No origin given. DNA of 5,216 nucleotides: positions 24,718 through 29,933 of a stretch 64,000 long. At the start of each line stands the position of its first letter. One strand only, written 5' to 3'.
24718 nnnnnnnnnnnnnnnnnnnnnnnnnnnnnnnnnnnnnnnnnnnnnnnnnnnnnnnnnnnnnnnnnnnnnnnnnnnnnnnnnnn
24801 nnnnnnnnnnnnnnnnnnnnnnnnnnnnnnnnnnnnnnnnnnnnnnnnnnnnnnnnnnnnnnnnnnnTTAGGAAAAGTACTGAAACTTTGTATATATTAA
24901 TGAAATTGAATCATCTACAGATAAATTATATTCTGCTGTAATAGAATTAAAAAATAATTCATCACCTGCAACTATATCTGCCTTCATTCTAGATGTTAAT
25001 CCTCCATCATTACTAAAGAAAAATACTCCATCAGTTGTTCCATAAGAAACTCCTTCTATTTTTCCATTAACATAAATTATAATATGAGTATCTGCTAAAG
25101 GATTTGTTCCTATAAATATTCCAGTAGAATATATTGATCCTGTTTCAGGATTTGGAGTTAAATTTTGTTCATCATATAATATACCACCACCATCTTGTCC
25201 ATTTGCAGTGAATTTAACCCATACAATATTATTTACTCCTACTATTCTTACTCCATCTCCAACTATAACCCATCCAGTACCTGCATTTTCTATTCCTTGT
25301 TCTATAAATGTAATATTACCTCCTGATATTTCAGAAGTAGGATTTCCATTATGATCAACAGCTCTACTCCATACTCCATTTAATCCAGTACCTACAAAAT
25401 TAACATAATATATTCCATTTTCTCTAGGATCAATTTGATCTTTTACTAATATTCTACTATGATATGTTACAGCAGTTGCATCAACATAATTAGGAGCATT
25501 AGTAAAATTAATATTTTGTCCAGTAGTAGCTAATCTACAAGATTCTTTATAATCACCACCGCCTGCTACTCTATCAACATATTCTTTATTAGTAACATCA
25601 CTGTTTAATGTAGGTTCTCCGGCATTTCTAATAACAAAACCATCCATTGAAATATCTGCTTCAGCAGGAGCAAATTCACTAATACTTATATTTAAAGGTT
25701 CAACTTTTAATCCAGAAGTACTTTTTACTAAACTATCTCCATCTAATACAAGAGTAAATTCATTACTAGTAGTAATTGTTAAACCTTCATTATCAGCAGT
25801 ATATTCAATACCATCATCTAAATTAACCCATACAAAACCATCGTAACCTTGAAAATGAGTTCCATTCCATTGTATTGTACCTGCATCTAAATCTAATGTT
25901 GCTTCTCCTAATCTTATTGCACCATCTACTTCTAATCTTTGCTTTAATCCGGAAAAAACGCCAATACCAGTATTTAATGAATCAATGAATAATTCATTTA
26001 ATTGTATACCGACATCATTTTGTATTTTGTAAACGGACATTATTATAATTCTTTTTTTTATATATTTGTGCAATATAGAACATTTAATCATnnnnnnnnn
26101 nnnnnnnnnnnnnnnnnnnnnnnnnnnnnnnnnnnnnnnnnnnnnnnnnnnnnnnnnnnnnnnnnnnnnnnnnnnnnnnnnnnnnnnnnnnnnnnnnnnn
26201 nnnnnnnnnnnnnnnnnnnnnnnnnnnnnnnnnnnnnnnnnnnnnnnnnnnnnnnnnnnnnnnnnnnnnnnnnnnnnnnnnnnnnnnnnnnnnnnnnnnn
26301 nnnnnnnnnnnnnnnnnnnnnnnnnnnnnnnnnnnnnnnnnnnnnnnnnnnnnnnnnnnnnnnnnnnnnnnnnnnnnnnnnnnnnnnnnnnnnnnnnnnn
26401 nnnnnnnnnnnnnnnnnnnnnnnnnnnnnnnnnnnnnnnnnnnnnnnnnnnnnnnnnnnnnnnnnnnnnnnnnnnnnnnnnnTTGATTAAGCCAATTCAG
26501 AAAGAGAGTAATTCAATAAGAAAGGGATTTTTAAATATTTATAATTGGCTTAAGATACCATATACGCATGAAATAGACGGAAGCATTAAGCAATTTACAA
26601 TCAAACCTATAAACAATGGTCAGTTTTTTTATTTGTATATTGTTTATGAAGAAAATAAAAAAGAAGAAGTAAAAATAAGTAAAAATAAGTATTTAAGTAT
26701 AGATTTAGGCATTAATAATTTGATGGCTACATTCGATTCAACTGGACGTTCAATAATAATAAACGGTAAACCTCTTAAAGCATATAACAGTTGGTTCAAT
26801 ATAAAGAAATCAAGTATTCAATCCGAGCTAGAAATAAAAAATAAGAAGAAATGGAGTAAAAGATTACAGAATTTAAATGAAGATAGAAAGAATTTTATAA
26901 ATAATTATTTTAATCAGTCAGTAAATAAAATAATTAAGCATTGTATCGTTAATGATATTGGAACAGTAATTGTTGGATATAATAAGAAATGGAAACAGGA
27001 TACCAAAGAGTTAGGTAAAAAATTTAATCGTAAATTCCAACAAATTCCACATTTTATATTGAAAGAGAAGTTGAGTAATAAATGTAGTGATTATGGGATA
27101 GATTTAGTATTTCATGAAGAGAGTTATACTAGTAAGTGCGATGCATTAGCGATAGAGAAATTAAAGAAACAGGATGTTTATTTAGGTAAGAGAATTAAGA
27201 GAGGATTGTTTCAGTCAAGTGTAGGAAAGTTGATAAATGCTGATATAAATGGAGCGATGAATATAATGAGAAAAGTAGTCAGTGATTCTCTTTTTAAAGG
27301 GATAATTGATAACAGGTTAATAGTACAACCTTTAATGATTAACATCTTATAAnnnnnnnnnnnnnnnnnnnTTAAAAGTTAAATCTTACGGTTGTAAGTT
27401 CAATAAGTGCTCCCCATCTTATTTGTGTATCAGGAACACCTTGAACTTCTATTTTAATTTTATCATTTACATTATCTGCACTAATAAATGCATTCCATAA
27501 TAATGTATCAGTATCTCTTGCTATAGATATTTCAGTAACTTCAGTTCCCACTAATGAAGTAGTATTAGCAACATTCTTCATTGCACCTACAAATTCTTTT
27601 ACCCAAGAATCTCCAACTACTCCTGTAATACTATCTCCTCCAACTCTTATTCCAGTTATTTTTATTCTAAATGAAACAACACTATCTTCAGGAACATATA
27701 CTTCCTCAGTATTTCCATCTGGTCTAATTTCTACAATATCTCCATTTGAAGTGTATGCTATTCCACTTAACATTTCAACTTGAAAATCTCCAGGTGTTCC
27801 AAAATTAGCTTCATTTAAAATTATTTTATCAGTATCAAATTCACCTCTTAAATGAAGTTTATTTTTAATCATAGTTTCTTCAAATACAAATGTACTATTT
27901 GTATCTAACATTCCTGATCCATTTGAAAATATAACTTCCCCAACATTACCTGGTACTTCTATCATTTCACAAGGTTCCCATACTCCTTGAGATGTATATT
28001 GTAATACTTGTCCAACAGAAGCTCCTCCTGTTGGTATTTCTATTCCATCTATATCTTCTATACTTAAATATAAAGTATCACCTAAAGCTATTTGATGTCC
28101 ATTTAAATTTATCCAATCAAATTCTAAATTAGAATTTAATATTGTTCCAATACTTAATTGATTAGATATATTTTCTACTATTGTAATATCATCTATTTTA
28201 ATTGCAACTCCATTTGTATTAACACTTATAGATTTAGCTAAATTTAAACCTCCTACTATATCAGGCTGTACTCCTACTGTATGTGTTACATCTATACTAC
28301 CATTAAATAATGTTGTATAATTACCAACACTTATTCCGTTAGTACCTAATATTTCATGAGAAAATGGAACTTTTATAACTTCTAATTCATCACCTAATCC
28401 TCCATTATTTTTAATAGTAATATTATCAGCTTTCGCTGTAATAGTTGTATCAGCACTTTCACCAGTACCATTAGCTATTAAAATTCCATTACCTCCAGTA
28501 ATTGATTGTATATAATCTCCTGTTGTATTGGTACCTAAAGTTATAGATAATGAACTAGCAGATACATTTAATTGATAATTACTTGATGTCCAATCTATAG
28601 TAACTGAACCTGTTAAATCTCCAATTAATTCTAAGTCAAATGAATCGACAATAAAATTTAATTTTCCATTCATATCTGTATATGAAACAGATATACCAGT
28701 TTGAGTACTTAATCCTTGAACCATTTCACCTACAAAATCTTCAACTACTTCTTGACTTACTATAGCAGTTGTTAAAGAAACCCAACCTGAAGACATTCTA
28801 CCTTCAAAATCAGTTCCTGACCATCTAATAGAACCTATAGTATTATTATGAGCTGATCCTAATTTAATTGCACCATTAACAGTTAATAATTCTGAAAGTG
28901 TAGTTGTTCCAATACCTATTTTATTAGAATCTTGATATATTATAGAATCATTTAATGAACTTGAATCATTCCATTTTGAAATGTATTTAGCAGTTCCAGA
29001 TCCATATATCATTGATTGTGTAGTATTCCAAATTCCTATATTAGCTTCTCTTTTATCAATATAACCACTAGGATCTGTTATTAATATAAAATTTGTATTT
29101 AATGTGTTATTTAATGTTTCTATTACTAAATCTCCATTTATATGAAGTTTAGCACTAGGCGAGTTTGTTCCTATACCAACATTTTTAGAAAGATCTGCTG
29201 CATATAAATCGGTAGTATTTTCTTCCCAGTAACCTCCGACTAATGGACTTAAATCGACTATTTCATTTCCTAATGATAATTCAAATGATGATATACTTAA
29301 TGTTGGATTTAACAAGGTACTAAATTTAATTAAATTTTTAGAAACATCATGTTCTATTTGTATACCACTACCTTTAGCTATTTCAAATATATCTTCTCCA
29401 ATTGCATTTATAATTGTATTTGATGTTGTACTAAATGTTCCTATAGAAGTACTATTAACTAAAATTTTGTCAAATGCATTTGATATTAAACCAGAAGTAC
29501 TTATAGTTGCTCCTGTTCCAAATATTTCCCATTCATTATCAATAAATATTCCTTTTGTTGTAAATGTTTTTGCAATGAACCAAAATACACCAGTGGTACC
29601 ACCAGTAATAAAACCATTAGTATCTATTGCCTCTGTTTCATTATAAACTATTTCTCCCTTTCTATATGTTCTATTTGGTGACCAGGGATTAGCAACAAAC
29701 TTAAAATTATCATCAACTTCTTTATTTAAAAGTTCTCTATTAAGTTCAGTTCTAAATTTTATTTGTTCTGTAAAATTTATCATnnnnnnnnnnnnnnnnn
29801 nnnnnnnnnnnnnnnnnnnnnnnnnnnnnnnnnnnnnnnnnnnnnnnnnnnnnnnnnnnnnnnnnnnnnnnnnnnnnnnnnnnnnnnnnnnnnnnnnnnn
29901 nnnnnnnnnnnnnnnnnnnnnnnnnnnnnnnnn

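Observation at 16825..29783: Cassette of six fibre / receptor-binding-like genes, four of which share an anchor motif while their distal domains differ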

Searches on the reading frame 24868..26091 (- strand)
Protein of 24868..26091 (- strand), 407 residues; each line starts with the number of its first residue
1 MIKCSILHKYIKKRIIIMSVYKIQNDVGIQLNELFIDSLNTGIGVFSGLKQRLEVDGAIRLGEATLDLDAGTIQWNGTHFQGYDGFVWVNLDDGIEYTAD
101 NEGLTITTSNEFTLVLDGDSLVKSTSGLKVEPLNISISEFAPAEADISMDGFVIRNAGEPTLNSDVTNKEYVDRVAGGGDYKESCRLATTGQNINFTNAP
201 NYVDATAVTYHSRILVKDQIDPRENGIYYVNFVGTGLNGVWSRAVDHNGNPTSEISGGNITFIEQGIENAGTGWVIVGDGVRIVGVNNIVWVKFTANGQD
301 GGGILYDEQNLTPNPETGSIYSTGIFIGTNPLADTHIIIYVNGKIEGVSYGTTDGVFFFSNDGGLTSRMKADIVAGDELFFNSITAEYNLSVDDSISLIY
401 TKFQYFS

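Call 3: search_protein_families(library=pfam, proteins=[window:24868-26091:-], max_evalue=0.01)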
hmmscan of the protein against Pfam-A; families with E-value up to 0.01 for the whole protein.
window:24868-26091:- (407 aa): 0 families

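Call 4: search_protein_families(library=phrogs, proteins=[window:24868-26091:-], max_evalue=0.01)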
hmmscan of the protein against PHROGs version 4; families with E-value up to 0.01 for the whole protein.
window:24868-26091:- (407 aa): 8 families
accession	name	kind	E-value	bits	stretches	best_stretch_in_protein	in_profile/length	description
phrog_30390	-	unknown function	2.2e-26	93.5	2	201-301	547-646/766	-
phrog_2647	-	head and packaging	1.5e-21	77.9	1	136-319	68-251/336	head decoration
phrog_27782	-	unknown function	1.3e-14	54.8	1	161-294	144-270/644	-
phrog_24595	-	head and packaging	9.6e-13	49.2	1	166-295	28-147/325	virion structural protein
phrog_16867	-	unknown function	1.8e-11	44.3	1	153-293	46-176/631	-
phrog_11518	-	tail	4.4e-10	39.5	1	180-286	164-260/812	tail fiber protein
phrog_17264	-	unknown function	1.5e-07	32.3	1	186-277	2-83/147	-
phrog_14570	-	unknown function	1.4e-06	28.3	1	179-296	166-274/540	-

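Call 65: search_protein_families(library=pfam, proteins=[window:24868-26091:-], max_evalue=5)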
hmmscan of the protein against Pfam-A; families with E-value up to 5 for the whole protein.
window:24868-26091:- (407 aa): 1 family
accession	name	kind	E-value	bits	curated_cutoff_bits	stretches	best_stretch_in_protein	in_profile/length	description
PF17642.6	TssD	-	0.069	13.5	25.8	1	241-263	23-45/128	Hemolysin coregulated protein Hcp (TssD)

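Call 66: search_protein_families(library=ncbifam, proteins=[window:24868-26091:-], max_evalue=0.1)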
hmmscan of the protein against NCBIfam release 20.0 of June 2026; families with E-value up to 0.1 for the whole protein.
window:24868-26091:- (407 aa): 0 families

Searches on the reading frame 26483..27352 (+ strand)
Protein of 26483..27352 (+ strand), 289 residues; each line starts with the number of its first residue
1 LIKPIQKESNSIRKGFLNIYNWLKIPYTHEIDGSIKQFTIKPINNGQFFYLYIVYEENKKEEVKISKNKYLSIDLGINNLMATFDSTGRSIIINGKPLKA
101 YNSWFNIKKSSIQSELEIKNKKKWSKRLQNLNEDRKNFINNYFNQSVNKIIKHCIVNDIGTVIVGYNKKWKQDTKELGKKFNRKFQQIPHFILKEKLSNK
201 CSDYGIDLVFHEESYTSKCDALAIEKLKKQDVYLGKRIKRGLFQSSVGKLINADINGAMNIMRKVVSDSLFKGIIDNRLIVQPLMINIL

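Call 3: search_protein_families(library=pfam, proteins=[window:26483-27352:+], max_evalue=0.01)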
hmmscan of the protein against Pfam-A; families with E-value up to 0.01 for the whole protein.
window:26483-27352:+ (289 aa): 2 families
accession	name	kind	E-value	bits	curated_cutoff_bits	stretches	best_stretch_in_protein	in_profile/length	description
PF01385.25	OrfB_IS605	-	3.3e-21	76.2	30.5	1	53-170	2-119/120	Probable transposase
PF07282.18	Cas12f1-like_TNB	-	4.5e-08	33.6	26.3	1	193-261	4-60/60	Cas12f1-like, TNB domain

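Call 4: search_protein_families(library=phrogs, proteins=[window:26483-27352:+], max_evalue=0.01)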
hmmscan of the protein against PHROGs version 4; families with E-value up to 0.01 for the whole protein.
window:26483-27352:+ (289 aa): 3 families
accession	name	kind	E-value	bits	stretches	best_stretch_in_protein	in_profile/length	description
phrog_506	-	integration and excision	1.4e-34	120.9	1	14-270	128-369/403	transposase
phrog_12300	-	integration and excision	6.3e-10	39.7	1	19-264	14-240/286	transposase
phrog_16792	-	unknown function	4.8e-05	24.7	1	119-268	18-160/180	-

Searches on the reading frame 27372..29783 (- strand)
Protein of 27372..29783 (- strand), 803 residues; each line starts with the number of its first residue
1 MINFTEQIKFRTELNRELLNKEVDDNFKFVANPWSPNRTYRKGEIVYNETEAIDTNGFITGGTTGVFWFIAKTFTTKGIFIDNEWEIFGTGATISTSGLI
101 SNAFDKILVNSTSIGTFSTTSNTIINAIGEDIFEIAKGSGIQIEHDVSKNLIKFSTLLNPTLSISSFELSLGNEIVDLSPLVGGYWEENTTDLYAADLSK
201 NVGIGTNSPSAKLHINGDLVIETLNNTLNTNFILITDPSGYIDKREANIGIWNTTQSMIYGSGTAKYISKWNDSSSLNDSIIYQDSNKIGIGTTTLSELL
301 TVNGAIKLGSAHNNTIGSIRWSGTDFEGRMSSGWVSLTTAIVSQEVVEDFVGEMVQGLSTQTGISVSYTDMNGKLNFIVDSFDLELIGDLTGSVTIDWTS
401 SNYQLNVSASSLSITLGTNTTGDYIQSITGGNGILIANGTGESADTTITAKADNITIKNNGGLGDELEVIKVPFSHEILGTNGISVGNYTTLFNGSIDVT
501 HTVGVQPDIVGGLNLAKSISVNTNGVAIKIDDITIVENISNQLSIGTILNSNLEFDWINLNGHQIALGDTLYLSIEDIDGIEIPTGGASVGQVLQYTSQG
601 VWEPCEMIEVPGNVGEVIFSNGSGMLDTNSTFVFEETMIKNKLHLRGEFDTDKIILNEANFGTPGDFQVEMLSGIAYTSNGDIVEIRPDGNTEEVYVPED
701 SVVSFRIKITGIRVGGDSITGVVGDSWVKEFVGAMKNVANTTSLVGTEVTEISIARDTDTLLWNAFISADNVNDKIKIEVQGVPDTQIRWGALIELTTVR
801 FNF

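Call 3: search_protein_families(library=pfam, proteins=[window:27372-29783:-], max_evalue=0.01)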
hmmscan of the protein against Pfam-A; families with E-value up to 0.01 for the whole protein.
window:27372-29783:- (803 aa): 0 families

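Call 4: search_protein_families(library=phrogs, proteins=[window:27372-29783:-], max_evalue=0.01)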
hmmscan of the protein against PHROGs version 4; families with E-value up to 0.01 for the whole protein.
window:27372-29783:- (803 aa): 0 families

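Call 49: find_homologous_proteins(query=window:27372-29783:-, max_evalue=0.001)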
Query window:27372-29783:- (803 aa): 74 proteins with E <= 0.001 among 8000 candidates.
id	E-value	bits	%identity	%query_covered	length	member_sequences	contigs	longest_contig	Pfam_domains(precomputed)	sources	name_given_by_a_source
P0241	0.0e+0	1742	100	100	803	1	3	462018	-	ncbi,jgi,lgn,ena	-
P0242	1.6e-32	131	39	14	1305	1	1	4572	PF13884.12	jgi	-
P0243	6.0e-27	112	33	13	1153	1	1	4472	-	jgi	jgi:hypothetical protein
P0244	6.1e-18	83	38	13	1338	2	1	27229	PF13884.12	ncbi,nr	ncbi:MAG: tail fiber domain-containing protein [candidate division KSB1 bacterium]|nr:tail fiber dom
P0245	6.4e-17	79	32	25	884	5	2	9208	-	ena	-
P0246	1.4e-16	78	38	15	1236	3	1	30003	PF13884.12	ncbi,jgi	jgi:hypothetical protein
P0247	3.0e-16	77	37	13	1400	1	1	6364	-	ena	-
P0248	1.2e-15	75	49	9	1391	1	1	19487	PF05658.20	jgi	-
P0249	1.4e-15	75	38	13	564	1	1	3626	PF13884.12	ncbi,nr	ncbi:MAG: tail fiber domain-containing protein, partial [candidate division KSB1 bacterium]|nr:tail 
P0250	3.2e-15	74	35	14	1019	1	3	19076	-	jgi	jgi:hypothetical protein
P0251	4.9e-15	73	32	25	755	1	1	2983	-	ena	-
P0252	1.4e-13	68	36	13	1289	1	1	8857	PF13884.12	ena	-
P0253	2.2e-13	68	35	16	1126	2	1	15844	PF26696.1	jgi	jgi:hypothetical protein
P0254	1.3e-12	65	31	16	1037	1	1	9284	-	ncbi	-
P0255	1.5e-12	65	43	9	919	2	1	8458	-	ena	-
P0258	5.5e-11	60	39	14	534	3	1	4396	PF18962.8,PF13884.12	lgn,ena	-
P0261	1.6e-10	58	39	13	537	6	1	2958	PF18962.8,PF13884.12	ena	-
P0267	1.4e-9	55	38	13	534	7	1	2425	PF18962.8,PF13884.12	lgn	-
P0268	1.6e-9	55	32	17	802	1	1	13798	PF13884.12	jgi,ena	-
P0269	4.5e-9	53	31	10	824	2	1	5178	PF13884.12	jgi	jgi:hypothetical protein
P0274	3.1e-8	51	34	13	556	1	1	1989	PF13884.12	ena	-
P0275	8.9e-8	49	45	5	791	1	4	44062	PF13385.14,PF13884.12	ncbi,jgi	-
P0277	1.5e-7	48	37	15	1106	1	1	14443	PF05658.20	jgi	jgi:hypothetical protein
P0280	7.0e-7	46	60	6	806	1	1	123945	PF05658.20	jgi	-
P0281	1.4e-6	45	38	11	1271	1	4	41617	PF13884.12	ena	-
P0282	1.5e-6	45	35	11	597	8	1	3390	PF13884.12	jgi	-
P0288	4.9e-6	43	35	12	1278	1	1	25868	PF13884.12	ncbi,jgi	jgi:fibronectin-binding autotransporter adhesin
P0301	5.4e-5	40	37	10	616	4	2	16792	PF13884.12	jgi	-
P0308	3.3e-4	37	38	13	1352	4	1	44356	PF05658.20,PF12219.15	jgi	-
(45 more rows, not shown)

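Call 65: search_protein_families(library=pfam, proteins=[window:27372-29783:-], max_evalue=5)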
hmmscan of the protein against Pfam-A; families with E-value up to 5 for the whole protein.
window:27372-29783:- (803 aa): 1 family
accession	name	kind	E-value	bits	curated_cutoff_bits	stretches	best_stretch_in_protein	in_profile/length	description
PF12926.12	MOZART2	-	0.15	12.3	23.3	1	109-154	11-56/91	Mitotic-spindle organizing gamma-tubulin ring associated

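Call 66: search_protein_families(library=ncbifam, proteins=[window:27372-29783:-], max_evalue=0.1)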
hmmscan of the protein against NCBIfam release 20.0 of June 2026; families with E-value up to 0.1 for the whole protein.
window:27372-29783:- (803 aa): 0 families
